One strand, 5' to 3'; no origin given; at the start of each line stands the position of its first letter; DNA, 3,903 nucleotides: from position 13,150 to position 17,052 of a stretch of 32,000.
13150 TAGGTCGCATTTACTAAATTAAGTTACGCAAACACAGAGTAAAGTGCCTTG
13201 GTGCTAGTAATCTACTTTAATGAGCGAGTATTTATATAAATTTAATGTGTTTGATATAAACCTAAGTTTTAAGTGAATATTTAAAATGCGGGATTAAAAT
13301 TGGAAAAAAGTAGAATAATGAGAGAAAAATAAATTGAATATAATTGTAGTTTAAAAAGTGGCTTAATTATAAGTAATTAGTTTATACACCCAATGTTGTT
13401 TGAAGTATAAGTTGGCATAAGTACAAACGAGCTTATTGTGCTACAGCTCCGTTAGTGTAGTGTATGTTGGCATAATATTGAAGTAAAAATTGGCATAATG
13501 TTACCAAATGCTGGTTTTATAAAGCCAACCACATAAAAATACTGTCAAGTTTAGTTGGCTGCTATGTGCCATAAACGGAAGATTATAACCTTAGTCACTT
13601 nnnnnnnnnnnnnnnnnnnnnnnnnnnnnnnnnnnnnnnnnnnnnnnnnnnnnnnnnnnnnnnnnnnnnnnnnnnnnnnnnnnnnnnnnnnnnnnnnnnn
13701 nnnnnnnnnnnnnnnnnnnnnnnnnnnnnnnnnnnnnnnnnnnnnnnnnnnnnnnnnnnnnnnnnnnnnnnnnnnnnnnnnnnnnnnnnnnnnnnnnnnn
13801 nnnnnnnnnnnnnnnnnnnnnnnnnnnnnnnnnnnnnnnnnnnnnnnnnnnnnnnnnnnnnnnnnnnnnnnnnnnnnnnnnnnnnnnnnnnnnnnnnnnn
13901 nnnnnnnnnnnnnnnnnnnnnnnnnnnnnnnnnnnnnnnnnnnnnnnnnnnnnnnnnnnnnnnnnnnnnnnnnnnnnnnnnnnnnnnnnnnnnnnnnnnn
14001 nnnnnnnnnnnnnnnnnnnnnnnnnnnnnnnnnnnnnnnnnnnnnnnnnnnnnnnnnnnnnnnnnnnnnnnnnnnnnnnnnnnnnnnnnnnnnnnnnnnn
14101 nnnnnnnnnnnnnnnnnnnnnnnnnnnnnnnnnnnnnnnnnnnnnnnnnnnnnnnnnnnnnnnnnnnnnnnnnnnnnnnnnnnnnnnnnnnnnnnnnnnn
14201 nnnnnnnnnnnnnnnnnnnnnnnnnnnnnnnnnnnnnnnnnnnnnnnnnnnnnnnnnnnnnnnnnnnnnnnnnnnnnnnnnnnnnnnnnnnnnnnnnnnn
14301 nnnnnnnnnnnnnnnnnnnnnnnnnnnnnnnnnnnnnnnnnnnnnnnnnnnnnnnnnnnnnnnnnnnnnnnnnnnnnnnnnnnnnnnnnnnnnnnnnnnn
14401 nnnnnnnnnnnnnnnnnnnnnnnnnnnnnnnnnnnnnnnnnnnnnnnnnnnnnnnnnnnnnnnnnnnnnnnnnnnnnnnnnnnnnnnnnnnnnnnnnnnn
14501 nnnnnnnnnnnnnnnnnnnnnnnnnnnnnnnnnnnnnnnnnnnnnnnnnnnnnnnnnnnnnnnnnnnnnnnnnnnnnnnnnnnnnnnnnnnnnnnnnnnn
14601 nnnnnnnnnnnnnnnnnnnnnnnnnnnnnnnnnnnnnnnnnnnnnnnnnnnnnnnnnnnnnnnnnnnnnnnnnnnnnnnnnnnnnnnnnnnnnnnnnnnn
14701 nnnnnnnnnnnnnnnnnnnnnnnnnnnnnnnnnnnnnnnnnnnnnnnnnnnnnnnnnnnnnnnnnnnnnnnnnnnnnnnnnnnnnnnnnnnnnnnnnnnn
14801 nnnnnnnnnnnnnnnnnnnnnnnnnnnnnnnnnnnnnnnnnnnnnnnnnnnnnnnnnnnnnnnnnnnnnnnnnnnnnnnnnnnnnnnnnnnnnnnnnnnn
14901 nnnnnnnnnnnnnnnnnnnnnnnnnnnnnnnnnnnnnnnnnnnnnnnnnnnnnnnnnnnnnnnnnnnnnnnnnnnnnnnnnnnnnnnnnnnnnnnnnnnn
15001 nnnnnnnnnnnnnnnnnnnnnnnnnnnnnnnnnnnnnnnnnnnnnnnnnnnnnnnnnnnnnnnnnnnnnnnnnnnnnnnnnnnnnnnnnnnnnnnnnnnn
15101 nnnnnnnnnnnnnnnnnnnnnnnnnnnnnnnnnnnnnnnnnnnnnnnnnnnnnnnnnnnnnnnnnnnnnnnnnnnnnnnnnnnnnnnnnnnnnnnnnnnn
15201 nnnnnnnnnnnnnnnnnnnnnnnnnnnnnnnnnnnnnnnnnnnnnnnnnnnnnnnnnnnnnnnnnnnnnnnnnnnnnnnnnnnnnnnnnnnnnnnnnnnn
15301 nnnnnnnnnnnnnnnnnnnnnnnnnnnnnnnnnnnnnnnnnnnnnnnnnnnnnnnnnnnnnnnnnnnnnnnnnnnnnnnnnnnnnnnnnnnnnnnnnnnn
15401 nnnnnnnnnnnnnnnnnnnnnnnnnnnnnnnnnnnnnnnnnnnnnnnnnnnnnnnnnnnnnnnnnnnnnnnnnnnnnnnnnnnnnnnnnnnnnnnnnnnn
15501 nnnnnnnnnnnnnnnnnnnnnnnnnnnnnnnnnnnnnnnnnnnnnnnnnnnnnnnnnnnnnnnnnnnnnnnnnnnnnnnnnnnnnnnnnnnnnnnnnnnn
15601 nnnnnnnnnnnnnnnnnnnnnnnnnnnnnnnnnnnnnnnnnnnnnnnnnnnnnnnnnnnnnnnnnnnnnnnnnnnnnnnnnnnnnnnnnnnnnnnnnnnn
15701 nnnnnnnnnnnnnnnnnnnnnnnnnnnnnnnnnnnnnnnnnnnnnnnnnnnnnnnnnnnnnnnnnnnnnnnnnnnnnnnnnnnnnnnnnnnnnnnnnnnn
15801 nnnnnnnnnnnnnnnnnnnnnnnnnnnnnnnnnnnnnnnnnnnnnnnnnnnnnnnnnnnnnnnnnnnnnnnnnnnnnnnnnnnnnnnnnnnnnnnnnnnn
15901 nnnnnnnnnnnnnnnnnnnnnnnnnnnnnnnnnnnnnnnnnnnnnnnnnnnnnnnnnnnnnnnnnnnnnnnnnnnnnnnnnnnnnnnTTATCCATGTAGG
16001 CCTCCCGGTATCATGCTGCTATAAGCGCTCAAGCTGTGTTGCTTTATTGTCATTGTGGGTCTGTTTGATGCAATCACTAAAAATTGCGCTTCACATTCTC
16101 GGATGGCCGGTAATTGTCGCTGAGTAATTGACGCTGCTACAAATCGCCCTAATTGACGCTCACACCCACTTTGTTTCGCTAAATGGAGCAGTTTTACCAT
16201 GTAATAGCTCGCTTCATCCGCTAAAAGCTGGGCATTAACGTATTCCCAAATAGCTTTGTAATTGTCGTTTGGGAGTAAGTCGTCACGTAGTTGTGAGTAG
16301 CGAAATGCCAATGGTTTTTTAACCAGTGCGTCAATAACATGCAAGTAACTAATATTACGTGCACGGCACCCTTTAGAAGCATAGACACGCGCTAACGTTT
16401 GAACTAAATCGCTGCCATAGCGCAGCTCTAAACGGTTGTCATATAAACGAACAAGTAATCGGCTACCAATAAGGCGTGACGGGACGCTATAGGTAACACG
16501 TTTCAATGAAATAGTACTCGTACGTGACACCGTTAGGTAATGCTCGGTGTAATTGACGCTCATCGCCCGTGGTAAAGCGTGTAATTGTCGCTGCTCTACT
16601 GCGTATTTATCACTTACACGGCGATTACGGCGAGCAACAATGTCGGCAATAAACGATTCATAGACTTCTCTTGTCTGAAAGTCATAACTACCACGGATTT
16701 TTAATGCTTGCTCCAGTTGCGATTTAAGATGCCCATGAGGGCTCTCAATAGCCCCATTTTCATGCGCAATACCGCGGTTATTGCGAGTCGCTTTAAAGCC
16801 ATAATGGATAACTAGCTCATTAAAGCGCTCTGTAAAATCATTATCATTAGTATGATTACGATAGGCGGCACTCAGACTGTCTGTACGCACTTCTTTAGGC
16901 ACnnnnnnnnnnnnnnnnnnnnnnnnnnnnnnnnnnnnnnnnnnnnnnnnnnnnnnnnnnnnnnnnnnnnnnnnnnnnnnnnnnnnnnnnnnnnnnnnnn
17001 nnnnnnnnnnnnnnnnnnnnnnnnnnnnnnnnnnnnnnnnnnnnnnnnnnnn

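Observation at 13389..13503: Tn7-like transposon left end: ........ terminus and three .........-containing direct repeats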

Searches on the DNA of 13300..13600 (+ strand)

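Call 50: search_dna_similar(query=window:13300-13600:+, collection=plasmids, mode=distant, max_evalue=0.001, max_rows=8)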
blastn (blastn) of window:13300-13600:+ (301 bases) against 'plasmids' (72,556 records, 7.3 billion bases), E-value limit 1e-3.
No match.

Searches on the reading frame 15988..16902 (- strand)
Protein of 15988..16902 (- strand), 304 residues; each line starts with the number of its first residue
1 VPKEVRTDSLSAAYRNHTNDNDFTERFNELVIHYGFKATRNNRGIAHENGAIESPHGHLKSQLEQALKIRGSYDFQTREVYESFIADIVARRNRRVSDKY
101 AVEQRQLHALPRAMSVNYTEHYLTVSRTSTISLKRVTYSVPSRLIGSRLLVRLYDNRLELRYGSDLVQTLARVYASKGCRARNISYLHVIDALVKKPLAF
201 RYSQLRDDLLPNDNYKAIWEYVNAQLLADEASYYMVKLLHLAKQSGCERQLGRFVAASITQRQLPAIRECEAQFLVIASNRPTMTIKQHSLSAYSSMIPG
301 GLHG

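Call 46: search_protein_families(library=pfam, proteins=[window:15988-16902:-], max_evalue=0.001)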
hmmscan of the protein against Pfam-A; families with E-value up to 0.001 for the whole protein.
window:15988-16902:- (304 aa): 1 family
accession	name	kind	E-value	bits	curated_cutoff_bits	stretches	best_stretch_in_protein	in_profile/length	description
PF22483.2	Mu-transpos_C_2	-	1.2e-09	38.2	27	1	118-177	9-68/73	Mu transposase, C-terminal domain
